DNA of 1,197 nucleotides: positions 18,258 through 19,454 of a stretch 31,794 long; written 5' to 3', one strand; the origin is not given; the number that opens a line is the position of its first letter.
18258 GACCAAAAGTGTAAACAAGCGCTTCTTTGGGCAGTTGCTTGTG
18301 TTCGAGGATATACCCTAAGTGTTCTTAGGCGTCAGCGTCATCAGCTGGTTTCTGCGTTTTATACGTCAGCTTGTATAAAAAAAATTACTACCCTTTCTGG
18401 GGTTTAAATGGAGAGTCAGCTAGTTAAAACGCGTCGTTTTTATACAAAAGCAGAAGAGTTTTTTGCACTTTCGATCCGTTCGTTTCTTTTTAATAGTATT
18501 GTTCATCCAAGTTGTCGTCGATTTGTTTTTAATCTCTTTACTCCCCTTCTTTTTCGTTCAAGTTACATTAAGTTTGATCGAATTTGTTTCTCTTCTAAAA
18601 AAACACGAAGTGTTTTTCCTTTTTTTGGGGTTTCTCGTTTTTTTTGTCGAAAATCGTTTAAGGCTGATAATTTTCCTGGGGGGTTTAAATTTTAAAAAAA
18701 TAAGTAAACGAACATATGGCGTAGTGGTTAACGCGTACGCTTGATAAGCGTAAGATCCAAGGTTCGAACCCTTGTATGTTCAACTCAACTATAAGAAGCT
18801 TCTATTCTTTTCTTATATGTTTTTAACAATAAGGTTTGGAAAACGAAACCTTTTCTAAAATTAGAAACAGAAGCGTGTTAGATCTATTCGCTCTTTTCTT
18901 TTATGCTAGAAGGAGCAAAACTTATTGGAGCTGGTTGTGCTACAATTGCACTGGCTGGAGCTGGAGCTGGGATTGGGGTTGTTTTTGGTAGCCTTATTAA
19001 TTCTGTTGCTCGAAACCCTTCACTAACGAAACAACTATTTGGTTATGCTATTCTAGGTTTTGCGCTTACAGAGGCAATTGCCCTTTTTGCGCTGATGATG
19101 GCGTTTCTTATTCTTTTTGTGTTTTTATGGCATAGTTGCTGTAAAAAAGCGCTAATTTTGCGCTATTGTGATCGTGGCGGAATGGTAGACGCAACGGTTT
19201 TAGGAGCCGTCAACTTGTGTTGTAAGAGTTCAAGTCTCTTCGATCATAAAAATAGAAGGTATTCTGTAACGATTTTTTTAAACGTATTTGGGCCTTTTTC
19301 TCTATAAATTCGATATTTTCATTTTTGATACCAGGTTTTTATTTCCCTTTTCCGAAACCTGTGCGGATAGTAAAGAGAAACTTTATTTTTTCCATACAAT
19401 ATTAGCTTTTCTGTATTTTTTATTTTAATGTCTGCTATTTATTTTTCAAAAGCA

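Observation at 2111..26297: TTA and TTG behave as stop codons, not leucine; TGA is Trp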

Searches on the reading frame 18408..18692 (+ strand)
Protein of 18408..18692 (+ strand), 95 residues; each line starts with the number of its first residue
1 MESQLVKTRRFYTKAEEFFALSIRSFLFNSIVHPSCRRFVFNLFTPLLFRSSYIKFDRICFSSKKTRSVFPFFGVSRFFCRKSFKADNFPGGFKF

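Call 59: search_protein_families(library=pfam, max_evalue=0.1, proteins=[window:18408-18692:+])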
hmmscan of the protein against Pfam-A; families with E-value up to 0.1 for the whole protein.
seq(95 aa): 0 families

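Call 64: search_protein_families(library=pfam, max_evalue=1, proteins=[window:18408-18692:+])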
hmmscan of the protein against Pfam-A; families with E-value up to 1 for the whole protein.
seq(95 aa): 0 families

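Call 65: search_protein_families(library=ncbifam, max_evalue=1, proteins=[window:18408-18692:+])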
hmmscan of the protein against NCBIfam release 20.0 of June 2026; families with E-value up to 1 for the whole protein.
seq(95 aa): 0 families

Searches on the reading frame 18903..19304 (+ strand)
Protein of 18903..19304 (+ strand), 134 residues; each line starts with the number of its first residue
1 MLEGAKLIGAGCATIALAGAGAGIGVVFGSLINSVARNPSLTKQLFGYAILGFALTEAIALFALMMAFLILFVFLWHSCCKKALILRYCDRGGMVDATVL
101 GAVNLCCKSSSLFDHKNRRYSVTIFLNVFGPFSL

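Call 36: search_solved_structures(query=window:18903-19304:+, max_evalue=1e-15)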
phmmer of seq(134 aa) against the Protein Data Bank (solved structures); distinct sequences matched with E-value up to 1e-15: 15.
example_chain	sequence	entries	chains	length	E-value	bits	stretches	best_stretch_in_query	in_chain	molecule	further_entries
6f36_A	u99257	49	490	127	5.8e-27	97.5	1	2-72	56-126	Mitochondrial ATP synthase subunit c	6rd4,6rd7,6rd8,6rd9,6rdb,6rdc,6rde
6z1r_K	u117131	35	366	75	1.2e-24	90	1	4-73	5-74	ATP synthase F(0) complex subunit C2, mitochondrial | ATP synthase F(0) complex subunit C1, mitochondrial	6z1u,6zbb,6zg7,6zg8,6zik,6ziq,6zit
2xnd_J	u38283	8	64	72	2e-24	89.2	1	4-72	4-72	ATP SYNTHASE LIPID-BINDING PROTEIN, MITOCHONDRIAL | ATP SYNTHASE F(0) COMPLEX SUBUNIT C1, MITOCHONDRIAL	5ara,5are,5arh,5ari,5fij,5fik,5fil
9b0x_1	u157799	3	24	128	2.4e-24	89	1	4-74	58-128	ATP synthase subunit c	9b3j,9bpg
6j54_K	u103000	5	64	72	3.4e-24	88.5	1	4-72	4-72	Mitochondrial H+ transporting ATP synthase subunit c isoform 1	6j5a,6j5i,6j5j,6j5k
9pew_1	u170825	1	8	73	3.5e-24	88.5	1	4-72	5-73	ATP synthase lipid-binding protein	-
6tt7_1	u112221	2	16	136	5.1e-24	88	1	4-73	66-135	ATP synthase F(0) complex subunit C1, mitochondrial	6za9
9bxu_K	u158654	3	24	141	5.6e-24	87.8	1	4-73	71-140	ATP synthase lipid-binding protein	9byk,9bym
9vpb_AK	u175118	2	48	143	6.6e-24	87.6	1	4-73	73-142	ATP synthase F(0) complex subunit C2, mitochondrial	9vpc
8ap6_O1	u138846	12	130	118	4e-22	81.8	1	3-72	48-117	ATPase subunit 9, putative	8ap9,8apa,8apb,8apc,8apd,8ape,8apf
5fl7_K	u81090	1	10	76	1.9e-20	76.4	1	4-73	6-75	ATP SYNTHASE SUBUNIT 9, MITOCHONDRIAL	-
5lqx_K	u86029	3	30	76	3.3e-19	72.4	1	4-72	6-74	ATP synthase subunit c | ATP synthase c subunit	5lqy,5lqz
2wpd_J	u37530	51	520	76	5.4e-19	71.7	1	4-72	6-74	ATP SYNTHASE SUBUNIT 9, MITOCHONDRIAL | ATP synthase subunit C, mitochondrial | ATP synthase subunit 9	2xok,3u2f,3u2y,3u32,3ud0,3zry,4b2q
8fkj_R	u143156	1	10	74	5.6e-19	71.7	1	4-72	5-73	ATP synthase subunit 9, mitochondrial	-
8f29_S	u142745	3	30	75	5.8e-19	71.6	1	4-72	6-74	ATP synthase subunit 9, mitochondrial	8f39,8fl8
